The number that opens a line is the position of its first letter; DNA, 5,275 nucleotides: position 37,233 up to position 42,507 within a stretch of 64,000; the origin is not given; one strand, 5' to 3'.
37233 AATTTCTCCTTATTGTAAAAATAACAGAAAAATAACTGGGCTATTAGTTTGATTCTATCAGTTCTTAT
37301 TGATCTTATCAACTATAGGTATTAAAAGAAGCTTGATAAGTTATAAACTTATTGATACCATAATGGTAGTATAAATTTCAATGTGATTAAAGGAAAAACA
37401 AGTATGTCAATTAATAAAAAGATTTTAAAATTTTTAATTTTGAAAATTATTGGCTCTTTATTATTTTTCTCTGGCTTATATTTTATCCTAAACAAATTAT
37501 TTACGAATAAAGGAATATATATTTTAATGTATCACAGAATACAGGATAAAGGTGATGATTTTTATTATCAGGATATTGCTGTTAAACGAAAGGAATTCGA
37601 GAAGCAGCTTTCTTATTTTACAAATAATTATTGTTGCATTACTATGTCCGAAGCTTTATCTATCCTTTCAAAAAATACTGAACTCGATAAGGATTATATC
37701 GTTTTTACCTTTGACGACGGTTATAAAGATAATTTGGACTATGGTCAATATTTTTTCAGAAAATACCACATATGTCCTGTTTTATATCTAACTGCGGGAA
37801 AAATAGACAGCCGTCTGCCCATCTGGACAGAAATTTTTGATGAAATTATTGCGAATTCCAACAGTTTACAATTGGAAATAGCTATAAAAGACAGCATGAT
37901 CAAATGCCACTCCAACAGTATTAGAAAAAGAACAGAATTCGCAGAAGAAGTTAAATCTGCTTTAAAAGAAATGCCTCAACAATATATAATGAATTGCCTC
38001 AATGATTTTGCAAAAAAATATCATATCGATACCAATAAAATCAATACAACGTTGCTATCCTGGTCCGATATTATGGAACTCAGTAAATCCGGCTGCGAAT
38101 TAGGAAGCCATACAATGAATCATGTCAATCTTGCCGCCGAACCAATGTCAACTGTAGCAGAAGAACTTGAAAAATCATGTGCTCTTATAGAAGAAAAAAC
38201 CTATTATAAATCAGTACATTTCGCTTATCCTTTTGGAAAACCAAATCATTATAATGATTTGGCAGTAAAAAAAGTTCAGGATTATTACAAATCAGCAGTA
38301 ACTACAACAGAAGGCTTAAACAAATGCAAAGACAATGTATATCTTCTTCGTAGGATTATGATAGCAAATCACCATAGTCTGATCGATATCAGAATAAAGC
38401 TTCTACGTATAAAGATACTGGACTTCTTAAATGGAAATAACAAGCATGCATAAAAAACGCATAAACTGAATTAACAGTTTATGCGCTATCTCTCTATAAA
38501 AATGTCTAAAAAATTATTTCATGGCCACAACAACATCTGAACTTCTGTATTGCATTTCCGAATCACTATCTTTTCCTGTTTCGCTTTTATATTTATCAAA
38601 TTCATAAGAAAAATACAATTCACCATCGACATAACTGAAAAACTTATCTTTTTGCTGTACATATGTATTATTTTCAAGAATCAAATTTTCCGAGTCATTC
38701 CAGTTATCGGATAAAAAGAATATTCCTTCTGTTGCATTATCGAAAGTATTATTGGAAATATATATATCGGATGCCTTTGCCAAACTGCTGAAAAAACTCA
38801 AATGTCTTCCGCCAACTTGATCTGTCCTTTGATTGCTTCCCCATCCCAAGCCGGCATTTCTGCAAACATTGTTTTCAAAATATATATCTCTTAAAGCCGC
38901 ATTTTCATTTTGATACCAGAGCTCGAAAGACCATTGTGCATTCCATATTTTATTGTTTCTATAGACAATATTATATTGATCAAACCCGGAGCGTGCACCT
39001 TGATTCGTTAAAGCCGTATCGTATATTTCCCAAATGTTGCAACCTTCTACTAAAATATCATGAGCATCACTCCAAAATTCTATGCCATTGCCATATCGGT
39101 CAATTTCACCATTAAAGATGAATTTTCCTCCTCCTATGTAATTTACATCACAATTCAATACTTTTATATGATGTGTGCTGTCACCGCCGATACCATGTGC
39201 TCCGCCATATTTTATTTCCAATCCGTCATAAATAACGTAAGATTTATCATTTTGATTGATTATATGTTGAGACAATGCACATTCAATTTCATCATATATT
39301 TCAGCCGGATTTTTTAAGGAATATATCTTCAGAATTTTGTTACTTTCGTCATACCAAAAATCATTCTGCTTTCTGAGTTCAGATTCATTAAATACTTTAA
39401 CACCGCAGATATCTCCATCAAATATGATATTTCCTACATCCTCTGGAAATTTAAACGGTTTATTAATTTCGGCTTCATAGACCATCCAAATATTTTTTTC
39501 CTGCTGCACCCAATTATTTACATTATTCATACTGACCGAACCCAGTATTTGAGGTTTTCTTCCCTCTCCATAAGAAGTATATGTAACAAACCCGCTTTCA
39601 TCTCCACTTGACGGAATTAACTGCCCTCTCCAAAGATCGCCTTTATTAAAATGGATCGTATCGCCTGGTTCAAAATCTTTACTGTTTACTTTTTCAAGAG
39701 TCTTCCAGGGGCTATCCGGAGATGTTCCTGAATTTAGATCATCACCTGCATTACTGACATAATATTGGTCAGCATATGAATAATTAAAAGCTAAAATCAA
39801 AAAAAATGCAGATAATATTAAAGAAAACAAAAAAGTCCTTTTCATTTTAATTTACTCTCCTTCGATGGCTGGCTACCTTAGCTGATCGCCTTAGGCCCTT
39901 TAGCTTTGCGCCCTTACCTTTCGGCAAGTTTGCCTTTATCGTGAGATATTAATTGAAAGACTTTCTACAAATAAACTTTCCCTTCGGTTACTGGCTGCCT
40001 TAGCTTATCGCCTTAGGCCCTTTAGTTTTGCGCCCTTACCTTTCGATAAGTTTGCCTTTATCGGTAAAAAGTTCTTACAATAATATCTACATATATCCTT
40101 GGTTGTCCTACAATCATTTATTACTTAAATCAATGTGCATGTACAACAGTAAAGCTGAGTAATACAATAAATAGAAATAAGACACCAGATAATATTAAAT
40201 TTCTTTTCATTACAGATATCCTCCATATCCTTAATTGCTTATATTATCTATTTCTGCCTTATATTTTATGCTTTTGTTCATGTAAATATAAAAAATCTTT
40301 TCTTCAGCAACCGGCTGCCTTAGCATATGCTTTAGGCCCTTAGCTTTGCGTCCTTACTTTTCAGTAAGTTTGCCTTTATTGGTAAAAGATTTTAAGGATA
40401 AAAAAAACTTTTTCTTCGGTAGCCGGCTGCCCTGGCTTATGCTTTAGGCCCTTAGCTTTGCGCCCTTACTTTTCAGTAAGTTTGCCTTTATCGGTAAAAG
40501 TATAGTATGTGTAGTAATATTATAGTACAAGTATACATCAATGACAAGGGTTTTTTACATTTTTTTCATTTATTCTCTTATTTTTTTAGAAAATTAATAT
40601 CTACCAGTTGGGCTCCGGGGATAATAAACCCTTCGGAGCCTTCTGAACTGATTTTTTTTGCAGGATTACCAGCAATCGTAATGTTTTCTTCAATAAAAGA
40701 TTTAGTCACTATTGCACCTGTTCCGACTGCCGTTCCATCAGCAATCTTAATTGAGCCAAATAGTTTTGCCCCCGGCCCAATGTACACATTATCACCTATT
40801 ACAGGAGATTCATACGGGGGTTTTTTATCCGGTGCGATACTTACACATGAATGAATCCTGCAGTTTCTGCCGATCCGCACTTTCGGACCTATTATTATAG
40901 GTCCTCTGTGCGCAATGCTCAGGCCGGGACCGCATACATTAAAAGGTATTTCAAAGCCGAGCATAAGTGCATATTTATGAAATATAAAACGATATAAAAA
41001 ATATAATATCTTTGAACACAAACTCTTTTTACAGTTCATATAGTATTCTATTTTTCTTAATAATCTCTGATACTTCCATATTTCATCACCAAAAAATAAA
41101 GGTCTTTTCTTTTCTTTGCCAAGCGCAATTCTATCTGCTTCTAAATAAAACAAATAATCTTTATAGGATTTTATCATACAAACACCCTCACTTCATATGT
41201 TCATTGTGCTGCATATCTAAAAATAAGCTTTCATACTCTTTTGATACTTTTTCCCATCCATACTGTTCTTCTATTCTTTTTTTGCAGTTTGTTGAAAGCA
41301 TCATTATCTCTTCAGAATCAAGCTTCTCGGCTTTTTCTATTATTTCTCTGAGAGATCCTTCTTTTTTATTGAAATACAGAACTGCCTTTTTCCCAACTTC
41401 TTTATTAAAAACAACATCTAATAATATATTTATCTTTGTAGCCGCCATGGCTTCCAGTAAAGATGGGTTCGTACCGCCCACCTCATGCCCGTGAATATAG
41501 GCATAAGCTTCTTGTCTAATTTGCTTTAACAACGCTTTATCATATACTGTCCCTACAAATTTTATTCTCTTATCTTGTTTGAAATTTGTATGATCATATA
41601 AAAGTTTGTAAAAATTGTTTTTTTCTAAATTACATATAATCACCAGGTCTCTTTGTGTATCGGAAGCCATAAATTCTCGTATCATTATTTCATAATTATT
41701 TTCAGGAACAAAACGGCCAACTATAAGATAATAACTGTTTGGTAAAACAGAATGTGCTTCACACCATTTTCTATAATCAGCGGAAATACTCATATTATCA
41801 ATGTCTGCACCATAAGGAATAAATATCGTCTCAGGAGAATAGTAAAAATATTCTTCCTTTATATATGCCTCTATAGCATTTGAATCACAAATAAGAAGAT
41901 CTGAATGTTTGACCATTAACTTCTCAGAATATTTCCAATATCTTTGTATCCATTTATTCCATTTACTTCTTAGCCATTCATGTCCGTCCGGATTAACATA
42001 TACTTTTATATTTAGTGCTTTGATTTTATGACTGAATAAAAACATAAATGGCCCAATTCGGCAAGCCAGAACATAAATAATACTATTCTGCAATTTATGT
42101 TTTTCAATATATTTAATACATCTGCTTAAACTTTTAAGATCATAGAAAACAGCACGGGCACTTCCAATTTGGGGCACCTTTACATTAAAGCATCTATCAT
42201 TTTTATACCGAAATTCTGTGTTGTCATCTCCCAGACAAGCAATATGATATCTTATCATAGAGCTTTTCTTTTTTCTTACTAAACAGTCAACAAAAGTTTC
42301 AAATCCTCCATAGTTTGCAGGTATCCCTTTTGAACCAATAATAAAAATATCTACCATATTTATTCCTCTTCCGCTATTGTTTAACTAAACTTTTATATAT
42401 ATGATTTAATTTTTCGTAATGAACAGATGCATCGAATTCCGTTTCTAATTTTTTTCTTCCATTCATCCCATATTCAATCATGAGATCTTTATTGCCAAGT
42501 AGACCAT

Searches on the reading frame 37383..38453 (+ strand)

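Call 12: search_protein_families(library=pfam, proteins=[window:37383-38453:+], max_evalue=0.01)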
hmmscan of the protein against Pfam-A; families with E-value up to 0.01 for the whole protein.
window:37383-38453:+ (356 aa): 1 family
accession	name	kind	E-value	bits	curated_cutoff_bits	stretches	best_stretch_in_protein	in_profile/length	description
PF01522.26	Polysacc_deac_1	-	2.8e-17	63.3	23.1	1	101-297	4-115/124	Polysaccharide deacetylase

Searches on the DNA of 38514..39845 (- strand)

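Call 74: search_rna_families(sources=[L124, L125, L126, L127, L128, L129, L130, L131], threshold=gathering)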
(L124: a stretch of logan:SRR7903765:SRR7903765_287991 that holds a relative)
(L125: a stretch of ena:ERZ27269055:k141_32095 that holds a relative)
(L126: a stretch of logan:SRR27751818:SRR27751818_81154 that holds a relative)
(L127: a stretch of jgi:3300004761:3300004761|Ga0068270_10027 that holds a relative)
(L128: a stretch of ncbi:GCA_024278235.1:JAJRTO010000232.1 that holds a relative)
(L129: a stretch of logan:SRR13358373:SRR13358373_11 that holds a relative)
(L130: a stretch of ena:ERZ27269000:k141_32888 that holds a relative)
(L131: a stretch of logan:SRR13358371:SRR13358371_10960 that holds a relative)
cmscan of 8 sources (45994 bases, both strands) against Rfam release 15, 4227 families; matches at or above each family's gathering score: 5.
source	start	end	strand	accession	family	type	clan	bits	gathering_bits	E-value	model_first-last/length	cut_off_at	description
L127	307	391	+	RF01051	c-di-GMP-I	Cis-reg; riboswitch;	CL00126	76.8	35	1.8e-13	1-87/87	no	c-di-GMP-I riboswitch aptamer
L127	434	518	+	RF01051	c-di-GMP-I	Cis-reg; riboswitch;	CL00126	75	35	4.9e-13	1-87/87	no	c-di-GMP-I riboswitch aptamer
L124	76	160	+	RF01051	c-di-GMP-I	Cis-reg; riboswitch;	CL00126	74.1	35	8.2e-13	1-87/87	no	c-di-GMP-I riboswitch aptamer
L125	2911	2986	+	RF03167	c-di-GMP-I-GGC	Cis-reg; riboswitch;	CL00126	63.5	59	8.3e-13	1-80/80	no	c-di-GMP-I-GGC riboswitch aptamer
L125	2770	2845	+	RF03167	c-di-GMP-I-GGC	Cis-reg; riboswitch;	CL00126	60.4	59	6.4e-12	1-80/80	no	c-di-GMP-I-GGC riboswitch aptamer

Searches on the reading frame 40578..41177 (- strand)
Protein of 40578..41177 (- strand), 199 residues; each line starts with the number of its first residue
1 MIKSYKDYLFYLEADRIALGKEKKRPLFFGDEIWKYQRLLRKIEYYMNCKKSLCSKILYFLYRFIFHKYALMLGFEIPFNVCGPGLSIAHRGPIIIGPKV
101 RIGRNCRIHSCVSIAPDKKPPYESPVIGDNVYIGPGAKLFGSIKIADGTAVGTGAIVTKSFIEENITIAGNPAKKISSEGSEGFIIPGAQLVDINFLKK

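Call 12: search_protein_families(library=pfam, proteins=[window:40578-41177:-], max_evalue=0.01)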
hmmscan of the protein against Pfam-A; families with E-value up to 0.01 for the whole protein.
window:40578-41177:- (199 aa): 4 families
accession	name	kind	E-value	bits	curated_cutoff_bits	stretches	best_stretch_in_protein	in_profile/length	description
PF00132.30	Hexapep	-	5.9e-09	35.7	27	2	125-159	2-36/36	Bacterial transferase hexapeptide (six repeats)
PF25084.1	LbH_EIF2B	-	3.7e-05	24.1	54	1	98-169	8-82/105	EIF2B subunit epsilon LbH domain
PF25087.1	GMPPB_C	-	0.0013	18.9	39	0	92-116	3-27/110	GMPPB C-terminal domain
PF24894.1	Hexapep_GlmU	-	0.0014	19.2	23.3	0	125-169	35-78/104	GlmU-like, C-terminal hexapeptide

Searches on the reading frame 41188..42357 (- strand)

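Call 12: search_protein_families(library=pfam, proteins=[window:41188-42357:-], max_evalue=0.01)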
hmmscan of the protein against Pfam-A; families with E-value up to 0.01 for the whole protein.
window:41188-42357:- (389 aa): 5 families
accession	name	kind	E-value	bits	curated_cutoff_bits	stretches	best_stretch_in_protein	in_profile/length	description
PF09314.17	DUF1972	-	4.1e-75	251.9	25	1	2-185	2-186/186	Domain of unknown function (DUF1972)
PF00534.26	Glycos_transf_1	-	1.5e-07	31.6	26.4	1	209-354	17-165/172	Glycosyl transferases group 1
PF13439.12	Glyco_transf_4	-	2.4e-07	31.4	28.5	1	16-187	1-169/170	Glycosyltransferase Family 4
PF13692.12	Glyco_trans_1_4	-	7.2e-05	23.5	27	1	210-327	4-123/142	Glycosyl transferases group 1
PF13579.12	Glyco_trans_4_4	-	0.00011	23.1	29.7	1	17-183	1-158/158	Glycosyl transferase 4-like domain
